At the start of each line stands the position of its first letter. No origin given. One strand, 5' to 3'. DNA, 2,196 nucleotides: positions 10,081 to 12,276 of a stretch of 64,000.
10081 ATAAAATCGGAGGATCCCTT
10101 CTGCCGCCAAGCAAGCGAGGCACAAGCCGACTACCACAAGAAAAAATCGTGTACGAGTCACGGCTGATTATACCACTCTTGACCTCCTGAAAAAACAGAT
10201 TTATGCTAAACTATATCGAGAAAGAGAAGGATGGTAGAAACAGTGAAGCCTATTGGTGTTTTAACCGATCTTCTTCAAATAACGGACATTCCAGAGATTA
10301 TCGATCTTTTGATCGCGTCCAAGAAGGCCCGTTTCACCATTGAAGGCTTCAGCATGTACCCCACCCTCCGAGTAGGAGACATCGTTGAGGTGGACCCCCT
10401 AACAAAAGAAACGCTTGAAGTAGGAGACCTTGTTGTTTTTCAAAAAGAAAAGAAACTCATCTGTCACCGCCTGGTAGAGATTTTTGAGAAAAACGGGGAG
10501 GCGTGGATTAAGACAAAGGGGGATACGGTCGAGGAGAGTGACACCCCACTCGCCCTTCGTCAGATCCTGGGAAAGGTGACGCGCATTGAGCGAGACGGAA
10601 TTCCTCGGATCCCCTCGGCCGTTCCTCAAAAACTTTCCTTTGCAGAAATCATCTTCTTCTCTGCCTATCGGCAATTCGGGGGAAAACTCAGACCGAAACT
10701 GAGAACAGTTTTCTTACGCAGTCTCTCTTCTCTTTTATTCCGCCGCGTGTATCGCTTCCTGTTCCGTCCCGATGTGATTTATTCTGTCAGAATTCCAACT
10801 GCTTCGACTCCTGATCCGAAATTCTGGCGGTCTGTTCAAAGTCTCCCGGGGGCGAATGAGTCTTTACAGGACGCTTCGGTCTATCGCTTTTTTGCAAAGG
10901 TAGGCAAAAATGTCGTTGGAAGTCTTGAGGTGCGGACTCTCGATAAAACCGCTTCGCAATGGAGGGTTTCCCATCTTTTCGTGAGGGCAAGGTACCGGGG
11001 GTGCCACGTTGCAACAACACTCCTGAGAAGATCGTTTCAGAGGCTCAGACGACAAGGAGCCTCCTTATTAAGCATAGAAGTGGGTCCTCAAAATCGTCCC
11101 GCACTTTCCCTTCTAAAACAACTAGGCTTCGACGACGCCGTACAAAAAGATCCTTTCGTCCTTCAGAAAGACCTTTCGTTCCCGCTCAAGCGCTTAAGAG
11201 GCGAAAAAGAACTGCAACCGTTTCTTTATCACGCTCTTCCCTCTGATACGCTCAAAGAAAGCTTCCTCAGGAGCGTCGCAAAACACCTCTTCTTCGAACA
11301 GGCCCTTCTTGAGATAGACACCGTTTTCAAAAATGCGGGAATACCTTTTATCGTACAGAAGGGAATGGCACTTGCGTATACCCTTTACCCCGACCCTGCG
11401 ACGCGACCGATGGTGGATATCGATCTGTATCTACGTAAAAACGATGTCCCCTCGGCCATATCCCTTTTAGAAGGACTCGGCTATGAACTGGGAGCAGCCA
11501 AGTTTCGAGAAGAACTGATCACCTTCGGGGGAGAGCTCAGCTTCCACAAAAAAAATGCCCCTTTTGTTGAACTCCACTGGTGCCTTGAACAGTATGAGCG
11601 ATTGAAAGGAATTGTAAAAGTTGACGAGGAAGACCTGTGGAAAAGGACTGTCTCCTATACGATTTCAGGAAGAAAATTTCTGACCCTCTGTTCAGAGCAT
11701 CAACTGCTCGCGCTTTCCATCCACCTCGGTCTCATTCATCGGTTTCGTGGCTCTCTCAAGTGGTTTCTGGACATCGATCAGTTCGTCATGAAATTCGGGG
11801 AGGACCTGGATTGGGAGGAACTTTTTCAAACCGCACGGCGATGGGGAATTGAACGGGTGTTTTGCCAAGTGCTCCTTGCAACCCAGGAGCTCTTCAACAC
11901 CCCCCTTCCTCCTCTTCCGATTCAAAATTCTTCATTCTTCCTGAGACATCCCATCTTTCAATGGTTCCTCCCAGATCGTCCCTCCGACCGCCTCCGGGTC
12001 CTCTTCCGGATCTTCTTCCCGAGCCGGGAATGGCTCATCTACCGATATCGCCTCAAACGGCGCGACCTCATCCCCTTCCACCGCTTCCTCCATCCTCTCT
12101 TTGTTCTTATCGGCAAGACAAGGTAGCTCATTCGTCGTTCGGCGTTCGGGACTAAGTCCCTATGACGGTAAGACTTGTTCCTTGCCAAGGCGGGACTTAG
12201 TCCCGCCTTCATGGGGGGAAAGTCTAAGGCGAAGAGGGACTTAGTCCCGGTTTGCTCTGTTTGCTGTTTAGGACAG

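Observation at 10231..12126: S24/S26-type peptidase-GNAT-nucleotidyltransferase tri-domain protein divergent from the rSAM operon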

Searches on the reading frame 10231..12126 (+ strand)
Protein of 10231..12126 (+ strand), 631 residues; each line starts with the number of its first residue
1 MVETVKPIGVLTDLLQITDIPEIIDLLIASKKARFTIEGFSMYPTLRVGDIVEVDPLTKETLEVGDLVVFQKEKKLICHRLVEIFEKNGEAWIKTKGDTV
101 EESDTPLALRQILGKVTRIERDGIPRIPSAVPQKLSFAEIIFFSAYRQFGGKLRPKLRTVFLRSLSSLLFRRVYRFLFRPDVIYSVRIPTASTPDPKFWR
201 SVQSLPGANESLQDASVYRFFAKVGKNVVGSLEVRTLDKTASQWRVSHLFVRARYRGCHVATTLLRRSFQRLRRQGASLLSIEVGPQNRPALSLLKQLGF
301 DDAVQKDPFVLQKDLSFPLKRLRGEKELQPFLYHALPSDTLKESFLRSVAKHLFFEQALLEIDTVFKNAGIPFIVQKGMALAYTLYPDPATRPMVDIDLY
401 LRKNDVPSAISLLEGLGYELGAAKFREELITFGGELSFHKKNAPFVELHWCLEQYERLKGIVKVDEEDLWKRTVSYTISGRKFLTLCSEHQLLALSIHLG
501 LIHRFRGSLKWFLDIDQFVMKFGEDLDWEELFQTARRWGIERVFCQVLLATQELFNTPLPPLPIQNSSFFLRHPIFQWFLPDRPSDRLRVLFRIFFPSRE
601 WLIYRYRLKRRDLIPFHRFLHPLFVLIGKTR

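Call 3: search_protein_families(library=pfam, proteins=[window:10231-12126:+], max_evalue=0.1)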
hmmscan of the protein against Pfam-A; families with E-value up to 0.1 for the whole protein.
window:10231-12126:+ (631 aa): 9 families
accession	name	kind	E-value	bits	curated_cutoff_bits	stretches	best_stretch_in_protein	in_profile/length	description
PF14907.12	NTP_transf_5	-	4.7e-46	157.8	31.2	1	339-556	40-249/249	Uncharacterised nucleotidyltransferase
PF00583.31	Acetyltransf_1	-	1e-11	45.5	20.7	1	213-300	29-116/116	Acetyltransferase (GNAT) family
PF00717.28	Peptidase_S24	-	2.4e-06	27.7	23.3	1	29-116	32-115/116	Peptidase S24-like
PF13673.13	Acetyltransf_10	-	2.5e-06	27.9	23.6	1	209-303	23-110/128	Acetyltransferase (GNAT) domain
PF13508.13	Acetyltransf_7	-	1.4e-05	25.8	27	1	219-300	4-82/84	Acetyltransferase (GNAT) domain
PF10502.14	Peptidase_S26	-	0.00055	20.4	22.9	1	33-101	24-86/168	Signal peptidase, peptidase S26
PF14542.12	Acetyltransf_CG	-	0.042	14.4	30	1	219-278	1-59/80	GCN5-related N-acetyl-transferase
PF08445.16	FR47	-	0.063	13.7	22.1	0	249-303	27-80/86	FR47-like protein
PF13302.13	Acetyltransf_3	-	0.098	13.8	25.4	0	170-300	12-137/138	Acetyltransferase (GNAT) domain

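Call 4: search_protein_families(library=ncbifam, proteins=[window:10231-12126:+], max_evalue=0.1)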
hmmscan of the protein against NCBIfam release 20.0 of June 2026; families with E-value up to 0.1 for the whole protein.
window:10231-12126:+ (631 aa): 11 families
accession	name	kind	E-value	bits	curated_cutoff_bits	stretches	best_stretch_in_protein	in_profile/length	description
TIGR02228.1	sigpep_I_arch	equivalog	4.4e-16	59.1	51.85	1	31-119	30-121/158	signal peptidase I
NF046067.1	SigPepSipWBacil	equivalog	2.9e-10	40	190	1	41-109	47-117/189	signal peptidase I SipW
TIGR01575.1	rimI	equivalog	1e-06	28.9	86.4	1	218-303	33-115/132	ribosomal protein S18-alanine N-acetyltransferase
NF002959.0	PRK03624.1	equivalog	0.00086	19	124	1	246-303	75-132/147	GNAT family acetyltransferase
NF033083.0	AAC_3_I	equivalog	0.00091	19.4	200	1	210-304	41-138/145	AAC(3)-I family aminoglycoside N-acetyltransferase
TIGR02754.1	sod_Ni_protease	equivalog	0.00098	19.6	63.25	1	37-116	3-88/90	nickel-type superoxide dismutase maturation protease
TIGR02227.1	sigpep_I_bact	equivalog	0.0012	18.8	47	1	34-75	22-65/162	signal peptidase I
TIGR01686.1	FkbH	subfamily_domain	0.008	15.4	146.65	1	234-302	251-321/323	FkbH domain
NF007025.1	PRK09491.1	equivalog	0.024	14.6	173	1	250-303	69-122/145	ribosomal protein S18-alanine N-acetyltransferase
NF007807.0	PRK10514.1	equivalog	0.032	14.2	134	1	245-303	72-125/147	acetyltransferase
TIGR04045.1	MSMEG_0567_GNAT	equivalog_domain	0.091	12.3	68.45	0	223-291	54-121/153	MSMEG_0567/Sll0786 family nitrogen starvation N-acetyltransferase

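Call 5: find_homologous_proteins(query=window:10231-12123:+, max_evalue=0.001)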
Query window:10231-12123:+ (631 aa): 21 proteins with E <= 0.001 among 8000 candidates.
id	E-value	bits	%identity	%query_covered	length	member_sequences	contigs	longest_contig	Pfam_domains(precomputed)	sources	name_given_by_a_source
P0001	0.0e+0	1428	100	100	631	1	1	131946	PF13673.14,PF00717.29,PF14907.13,PF13508.14,PF00583.32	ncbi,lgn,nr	ncbi:MAG: signal peptidase I [Candidatus Omnitrophica bacterium]|nr:signal peptidase I [Candidatus O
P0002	1.1e-230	785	58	100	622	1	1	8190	PF13673.14,PF00717.29,PF14907.13,PF13508.14,PF08445.17,PF14542.13,PF00583.32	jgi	-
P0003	2.3e-230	784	55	100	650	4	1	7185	PF13673.14,PF00717.29,PF14907.13,PF13508.14,PF00583.32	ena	-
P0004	1.2e-222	759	57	99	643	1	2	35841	PF13673.14,PF13420.14,PF14907.13,PF13508.14,PF00583.32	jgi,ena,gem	-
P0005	3.0e-208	711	53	100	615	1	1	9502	PF13673.14,PF00717.29,PF14907.13,PF13508.14,PF14542.13,PF00583.32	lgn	-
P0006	3.7e-199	681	52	99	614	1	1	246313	PF00717.29,PF14907.13,PF00583.32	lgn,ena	-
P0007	1.5e-196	673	52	100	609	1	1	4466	PF13673.14,PF14907.13,PF13508.14,PF08445.17,PF00583.32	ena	-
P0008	6.4e-195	667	49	100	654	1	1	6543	PF13673.14,PF14907.13,PF13508.14,PF00583.32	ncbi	ncbi:MAG: GNAT family N-acetyltransferase [Candidatus Omnitrophota bacterium]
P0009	1.8e-136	474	42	95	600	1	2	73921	PF13673.14,PF14907.13,PF13508.14,PF00583.32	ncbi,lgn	-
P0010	8.4e-82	294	49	48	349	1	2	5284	PF14907.13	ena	-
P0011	1.0e-75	274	46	48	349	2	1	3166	PF14907.13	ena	-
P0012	1.5e-17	81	28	42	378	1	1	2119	PF14907.13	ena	-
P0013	2.4e-17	81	30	43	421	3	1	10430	PF14907.13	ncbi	-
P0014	3.7e-16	77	25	52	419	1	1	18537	PF14907.13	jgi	jgi:hypothetical protein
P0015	1.8e-14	71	32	35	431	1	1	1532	PF14907.13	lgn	-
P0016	3.4e-14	70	27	44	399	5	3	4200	PF14907.13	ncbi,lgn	-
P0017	8.5e-13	66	26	51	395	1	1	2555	PF14907.13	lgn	-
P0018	7.5e-12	63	28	40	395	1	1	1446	PF14907.13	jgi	-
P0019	3.3e-7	47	29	40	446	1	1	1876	PF14907.13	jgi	jgi:hypothetical protein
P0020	4.4e-5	40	25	38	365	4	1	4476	PF14907.13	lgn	-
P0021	7.8e-4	36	26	36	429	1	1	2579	PF14907.13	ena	-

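Call 6: search_solved_structures(query=window:10231-12123:+, max_evalue=1, show_alignments=3)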
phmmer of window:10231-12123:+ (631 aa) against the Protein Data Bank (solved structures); distinct sequences matched with E-value up to 1: 22.
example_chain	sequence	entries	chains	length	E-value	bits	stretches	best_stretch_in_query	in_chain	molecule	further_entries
7p2q_A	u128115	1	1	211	0.00083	21.1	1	30-107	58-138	Signal peptidase complex catalytic subunit SEC11C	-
7p2p_A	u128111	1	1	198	0.0029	19.3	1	35-105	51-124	Signal peptidase complex catalytic subunit SEC11A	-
9rjb_A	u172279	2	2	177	0.0052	18.4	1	36-105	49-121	Signal peptidase complex catalytic subunit SEC11A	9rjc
5xeg_A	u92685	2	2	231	0.057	15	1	40-95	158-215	Oxidoreductase, 2OG-Fe oxygenase family protein, putative, expressed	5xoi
7l1k_A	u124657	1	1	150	0.062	14.9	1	245-300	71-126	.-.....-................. 30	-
4lx9_A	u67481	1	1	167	0.11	14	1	234-302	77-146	ARCHAEAL AMINO-TERMINAL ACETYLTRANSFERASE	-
2x7b_A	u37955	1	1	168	0.11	14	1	234-302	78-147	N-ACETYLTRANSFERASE SSO0209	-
4r3k_A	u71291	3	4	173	0.11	14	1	234-302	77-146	Uncharacterized N-acetyltransferase SSO0209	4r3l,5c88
3f8k_A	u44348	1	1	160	0.18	13.4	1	248-307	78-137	Protein acetyltransferase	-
4qus_A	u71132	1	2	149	0.22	13.1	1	222-303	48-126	Acetyltransferase YpeA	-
4qvt_A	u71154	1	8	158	0.25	12.9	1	222-303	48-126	Acetyltransferase YpeA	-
2pdo_A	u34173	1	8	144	0.26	12.8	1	243-303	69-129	Acetyltransferase ypeA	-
1z4e_A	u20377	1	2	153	0.27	12.8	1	220-301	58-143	transcriptional regulator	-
9mto_A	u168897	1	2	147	0.33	12.5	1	227-313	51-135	[Ribosomal protein bS18]-alanine N-acetyltransferase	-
3jvn_A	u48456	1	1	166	0.41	12.2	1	234-304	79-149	Acetyltransferase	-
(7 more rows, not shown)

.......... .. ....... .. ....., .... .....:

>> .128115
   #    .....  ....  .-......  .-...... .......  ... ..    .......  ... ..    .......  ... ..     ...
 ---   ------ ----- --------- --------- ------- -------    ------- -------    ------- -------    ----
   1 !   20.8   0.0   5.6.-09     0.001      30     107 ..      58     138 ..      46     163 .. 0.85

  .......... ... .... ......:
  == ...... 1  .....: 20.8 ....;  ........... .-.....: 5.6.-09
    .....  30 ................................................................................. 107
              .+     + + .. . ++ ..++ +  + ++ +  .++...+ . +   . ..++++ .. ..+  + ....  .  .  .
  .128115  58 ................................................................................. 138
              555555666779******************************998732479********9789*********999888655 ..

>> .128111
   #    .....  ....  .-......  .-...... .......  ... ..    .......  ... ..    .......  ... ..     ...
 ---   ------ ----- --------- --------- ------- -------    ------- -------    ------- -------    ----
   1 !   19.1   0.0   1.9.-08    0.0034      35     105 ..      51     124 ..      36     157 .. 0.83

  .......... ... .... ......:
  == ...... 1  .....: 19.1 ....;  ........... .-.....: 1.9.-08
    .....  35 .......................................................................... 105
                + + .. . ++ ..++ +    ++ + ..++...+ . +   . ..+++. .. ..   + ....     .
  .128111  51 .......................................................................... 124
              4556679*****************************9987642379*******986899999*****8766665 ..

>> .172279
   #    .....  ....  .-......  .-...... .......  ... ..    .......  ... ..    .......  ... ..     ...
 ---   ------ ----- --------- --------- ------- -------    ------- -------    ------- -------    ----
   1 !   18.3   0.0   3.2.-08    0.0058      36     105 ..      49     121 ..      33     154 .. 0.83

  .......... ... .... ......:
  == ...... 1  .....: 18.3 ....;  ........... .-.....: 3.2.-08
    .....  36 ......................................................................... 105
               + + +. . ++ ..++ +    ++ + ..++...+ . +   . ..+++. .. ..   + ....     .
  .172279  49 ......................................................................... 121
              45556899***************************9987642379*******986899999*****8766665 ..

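Call 8: find_encoding_contigs(protein=P0006, flank=10000, max_places=2)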
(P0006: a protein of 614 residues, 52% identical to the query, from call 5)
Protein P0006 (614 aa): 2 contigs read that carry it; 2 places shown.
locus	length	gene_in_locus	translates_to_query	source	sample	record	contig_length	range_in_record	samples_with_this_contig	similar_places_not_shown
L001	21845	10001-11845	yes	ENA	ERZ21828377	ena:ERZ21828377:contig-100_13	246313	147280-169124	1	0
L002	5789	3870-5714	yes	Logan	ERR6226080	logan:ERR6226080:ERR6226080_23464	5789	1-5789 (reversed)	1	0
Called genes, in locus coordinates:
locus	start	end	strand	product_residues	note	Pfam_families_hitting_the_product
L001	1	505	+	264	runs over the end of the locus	PF05621:TniB (weak), PF04851:ResIII (faint), PF13191:AAA_16 (faint), PF13401:AAA_22, PF00004:AAA (weak), PF09848:SLFN-g3_helicase (weak)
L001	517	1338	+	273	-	PF04851:ResIII (faint), PF13191:AAA_16 (weak), PF01637:ATPase_2 (weak), PF13401:AAA_22, PF09848:SLFN-g3_helicase (weak)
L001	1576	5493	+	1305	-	PF01364:Peptidase_C25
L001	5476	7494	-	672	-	PF13231:PMT_2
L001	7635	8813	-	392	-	PF04055:Radical_SAM, PF13186:SPASM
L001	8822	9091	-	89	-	PF05402:PqqD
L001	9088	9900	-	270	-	PF27840:ScmC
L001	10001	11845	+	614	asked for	PF00717:Peptidase_S24, PF00583:Acetyltransf_1 (weak), PF14907:NTP_transf_5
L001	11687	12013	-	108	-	-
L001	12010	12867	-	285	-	PF01715:IPPT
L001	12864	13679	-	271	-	PF13401:AAA_22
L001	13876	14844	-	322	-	PF07690:MFS_1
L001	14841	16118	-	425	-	PF00919:UPF0004, PF04055:Radical_SAM, PF01938:TRAM (weak)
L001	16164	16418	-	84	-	-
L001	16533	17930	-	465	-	PF00753:Lactamase_B (weak), PF12706:Lactamase_B_2 (faint), PF16661:Lactamase_B_6, PF10996:Beta-Casp, PF07521:RMMBL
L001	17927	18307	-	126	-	PF07238:PilZ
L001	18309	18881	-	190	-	PF18306:LDcluster4, PF03641:Lysine_decarbox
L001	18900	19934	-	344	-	PF10114:PocR, PF13185:GAF_2, PF01590:GAF, PF13492:GAF_3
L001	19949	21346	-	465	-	PF00072:Response_reg, PF00158:Sigma54_activat, PF14532:Sigma54_activ_2, PF07728:AAA_5 (weak), PF25601:AAA_lid_14, PF18024:HTH_50 (weak), PF02954:HTH_8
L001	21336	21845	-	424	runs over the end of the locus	PF13185:GAF_2, PF01590:GAF, PF13492:GAF_3, PF00512:HisKA, PF02518:HATPase_c, PF14501:HATPase_c_5 (weak)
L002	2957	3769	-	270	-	PF27840:ScmC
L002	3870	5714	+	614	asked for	PF00717:Peptidase_S24, PF00583:Acetyltransf_1 (weak), PF14907:NTP_transf_5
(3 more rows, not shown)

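Call 9: find_encoding_contigs(protein=P0009, flank=10000, max_places=2)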
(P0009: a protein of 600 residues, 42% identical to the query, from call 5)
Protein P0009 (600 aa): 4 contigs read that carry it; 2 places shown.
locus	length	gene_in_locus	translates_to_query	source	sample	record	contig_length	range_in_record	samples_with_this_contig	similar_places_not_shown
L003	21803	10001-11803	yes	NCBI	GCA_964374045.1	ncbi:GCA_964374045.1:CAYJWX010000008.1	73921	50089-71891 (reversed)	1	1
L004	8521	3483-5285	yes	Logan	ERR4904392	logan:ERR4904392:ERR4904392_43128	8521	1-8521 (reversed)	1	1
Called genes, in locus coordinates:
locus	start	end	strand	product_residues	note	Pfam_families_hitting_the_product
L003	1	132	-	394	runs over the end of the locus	PF01555:N6_N4_Mtase (weak), PF01170:UPF0020 (faint)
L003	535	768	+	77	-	-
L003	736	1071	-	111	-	PF01934:HepT-like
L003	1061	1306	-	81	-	PF01909:NTP_transf_2, PF18765:Polbeta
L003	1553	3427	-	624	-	PF00012:HSP70, PF06723:MreB_Mbl, PF00012:HSP70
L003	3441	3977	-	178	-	PF01025:GrpE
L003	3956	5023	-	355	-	PF01628:HrcA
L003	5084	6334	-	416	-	PF13167:GTP-bdg_N, PF16360:GTP-bdg_M, PF01926:MMR_HSR1, PF19275:HflX_C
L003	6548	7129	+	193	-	-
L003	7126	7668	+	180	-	-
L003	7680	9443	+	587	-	PF16241:DUF4900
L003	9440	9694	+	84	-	-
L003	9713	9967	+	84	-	-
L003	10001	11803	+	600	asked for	PF00583:Acetyltransf_1, PF13673:Acetyltransf_10 (weak), PF13508:Acetyltransf_7, PF14907:NTP_transf_5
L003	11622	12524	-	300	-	PF01745:IPT (weak), PF01715:IPPT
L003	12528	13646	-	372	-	PF07690:MFS_1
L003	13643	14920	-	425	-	PF00919:UPF0004, PF04055:Radical_SAM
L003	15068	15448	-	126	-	PF00072:Response_reg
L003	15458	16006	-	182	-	PF18306:LDcluster4, PF03641:Lysine_decarbox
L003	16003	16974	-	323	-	PF10114:PocR, PF01590:GAF, PF13185:GAF_2, PF13492:GAF_3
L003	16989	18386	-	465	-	PF00072:Response_reg, PF00158:Sigma54_activat, PF14532:Sigma54_activ_2, PF07728:AAA_5 (weak), PF25601:AAA_lid_14, PF18024:HTH_50 (weak), PF02954:HTH_8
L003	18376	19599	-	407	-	PF13492:GAF_3 (faint), PF00512:HisKA, PF02518:HATPase_c, PF14501:HATPase_c_5 (weak)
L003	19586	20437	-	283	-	PF13424:TPR_12 (faint), PF13428:TPR_14 (faint), PF07719:TPR_2 (faint), PF13174:TPR_6 (faint), PF13432:TPR_16 (faint), PF14559:TPR_19 (faint), PF13176:TPR_7 (faint), PF13371:TPR_9 (faint)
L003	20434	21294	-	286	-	-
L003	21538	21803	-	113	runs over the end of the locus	PF07589:PEP_exosort_dom (weak)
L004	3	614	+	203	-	?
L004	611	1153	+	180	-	-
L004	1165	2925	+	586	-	PF16241:DUF4900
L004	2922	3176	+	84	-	-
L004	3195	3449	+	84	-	-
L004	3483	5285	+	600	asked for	PF00583:Acetyltransf_1, PF13673:Acetyltransf_10 (weak), PF13508:Acetyltransf_7, PF14907:NTP_transf_5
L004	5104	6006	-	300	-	PF01745:IPT (weak), PF01715:IPPT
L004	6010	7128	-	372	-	PF07690:MFS_1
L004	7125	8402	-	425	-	PF00919:UPF0004, PF04055:Radical_SAM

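Call 10: find_encoding_contigs(protein=P0004, flank=10000, max_places=2)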
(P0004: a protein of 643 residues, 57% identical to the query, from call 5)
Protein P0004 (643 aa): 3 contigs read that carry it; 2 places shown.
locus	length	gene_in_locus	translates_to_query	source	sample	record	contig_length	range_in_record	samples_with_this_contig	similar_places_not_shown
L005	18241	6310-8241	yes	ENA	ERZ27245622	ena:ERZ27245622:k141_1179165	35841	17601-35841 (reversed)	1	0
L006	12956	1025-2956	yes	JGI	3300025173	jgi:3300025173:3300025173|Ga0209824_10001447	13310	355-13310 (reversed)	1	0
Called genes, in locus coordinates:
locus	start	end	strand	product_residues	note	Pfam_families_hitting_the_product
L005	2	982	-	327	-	?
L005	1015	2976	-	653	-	PF13231:PMT_2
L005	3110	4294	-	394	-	PF04055:Radical_SAM, PF13186:SPASM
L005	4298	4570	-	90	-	PF05402:PqqD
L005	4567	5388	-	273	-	PF27840:ScmC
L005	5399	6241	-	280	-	PF13489:Methyltransf_23, PF13847:Methyltransf_31, PF08241:Methyltransf_11, PF08242:Methyltransf_12, PF13649:Methyltransf_25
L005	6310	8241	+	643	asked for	PF00583:Acetyltransf_1, PF13420:Acetyltransf_4 (weak), PF13673:Acetyltransf_10, PF13508:Acetyltransf_7, PF14907:NTP_transf_5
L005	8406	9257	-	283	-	PF01745:IPT (weak), PF01715:IPPT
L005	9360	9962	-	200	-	-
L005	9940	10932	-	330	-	PF01841:Transglut_core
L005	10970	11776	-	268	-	PF04116:FA_hydroxylase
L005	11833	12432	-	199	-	PF01797:Y1_Tnp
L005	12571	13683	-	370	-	PF07690:MFS_1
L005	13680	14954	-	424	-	PF00919:UPF0004, PF04055:Radical_SAM, PF01938:TRAM (faint)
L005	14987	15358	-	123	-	PF01541:GIY-YIG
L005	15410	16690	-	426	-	PF00657:Lipase_GDSL (weak), PF13472:Lipase_GDSL_2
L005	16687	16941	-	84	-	-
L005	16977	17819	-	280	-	PF10502:Peptidase_S26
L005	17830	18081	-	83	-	-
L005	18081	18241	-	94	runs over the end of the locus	PF03992:ABM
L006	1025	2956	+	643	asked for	PF00583:Acetyltransf_1, PF13420:Acetyltransf_4 (weak), PF13673:Acetyltransf_10, PF13508:Acetyltransf_7, PF14907:NTP_transf_5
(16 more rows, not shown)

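Call 16: find_encoding_contigs(protein=P0010, flank=10000, max_places=2)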
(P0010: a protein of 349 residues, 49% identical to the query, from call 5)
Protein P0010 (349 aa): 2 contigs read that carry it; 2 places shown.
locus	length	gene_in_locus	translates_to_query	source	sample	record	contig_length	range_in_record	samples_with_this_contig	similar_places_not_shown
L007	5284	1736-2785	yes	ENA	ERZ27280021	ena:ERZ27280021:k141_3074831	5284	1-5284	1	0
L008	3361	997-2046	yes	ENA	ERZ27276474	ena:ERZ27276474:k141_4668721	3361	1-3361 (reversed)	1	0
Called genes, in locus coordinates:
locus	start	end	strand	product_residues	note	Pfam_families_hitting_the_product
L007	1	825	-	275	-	?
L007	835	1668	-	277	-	PF13489:Methyltransf_23 (weak), PF13847:Methyltransf_31, PF08241:Methyltransf_11, PF08242:Methyltransf_12 (weak), PF13649:Methyltransf_25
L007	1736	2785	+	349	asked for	PF14907:NTP_transf_5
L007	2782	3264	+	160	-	-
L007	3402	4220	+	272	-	PF00487:FA_desaturase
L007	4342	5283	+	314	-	?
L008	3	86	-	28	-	?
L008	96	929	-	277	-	PF13489:Methyltransf_23 (weak), PF13847:Methyltransf_31, PF08241:Methyltransf_11, PF08242:Methyltransf_12 (weak), PF13649:Methyltransf_25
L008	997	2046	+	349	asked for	PF14907:NTP_transf_5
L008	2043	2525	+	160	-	-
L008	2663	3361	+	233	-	?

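Call 17: find_encoding_contigs(protein=P0005, flank=10000, max_places=2)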
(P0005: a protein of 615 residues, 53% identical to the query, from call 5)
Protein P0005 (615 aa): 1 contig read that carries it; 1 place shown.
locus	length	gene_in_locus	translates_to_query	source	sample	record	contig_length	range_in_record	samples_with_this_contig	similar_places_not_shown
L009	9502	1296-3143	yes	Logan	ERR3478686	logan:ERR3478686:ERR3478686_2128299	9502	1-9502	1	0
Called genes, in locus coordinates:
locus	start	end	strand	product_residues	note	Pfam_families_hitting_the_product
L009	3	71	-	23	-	?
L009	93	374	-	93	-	PF05402:PqqD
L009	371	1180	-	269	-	PF27840:ScmC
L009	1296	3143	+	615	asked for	PF00717:Peptidase_S24 (weak), PF00583:Acetyltransf_1, PF13673:Acetyltransf_10, PF13508:Acetyltransf_7, PF14542:Acetyltransf_CG (weak), PF14907:NTP_transf_5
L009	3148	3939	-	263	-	PF13489:Methyltransf_23 (weak), PF08241:Methyltransf_11, PF08242:Methyltransf_12, PF13649:Methyltransf_25, PF13847:Methyltransf_31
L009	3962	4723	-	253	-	PF01715:IPPT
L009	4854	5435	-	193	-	-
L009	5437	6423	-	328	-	PF01841:Transglut_core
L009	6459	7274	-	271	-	PF04116:FA_hydroxylase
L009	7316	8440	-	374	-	PF07690:MFS_1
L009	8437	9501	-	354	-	?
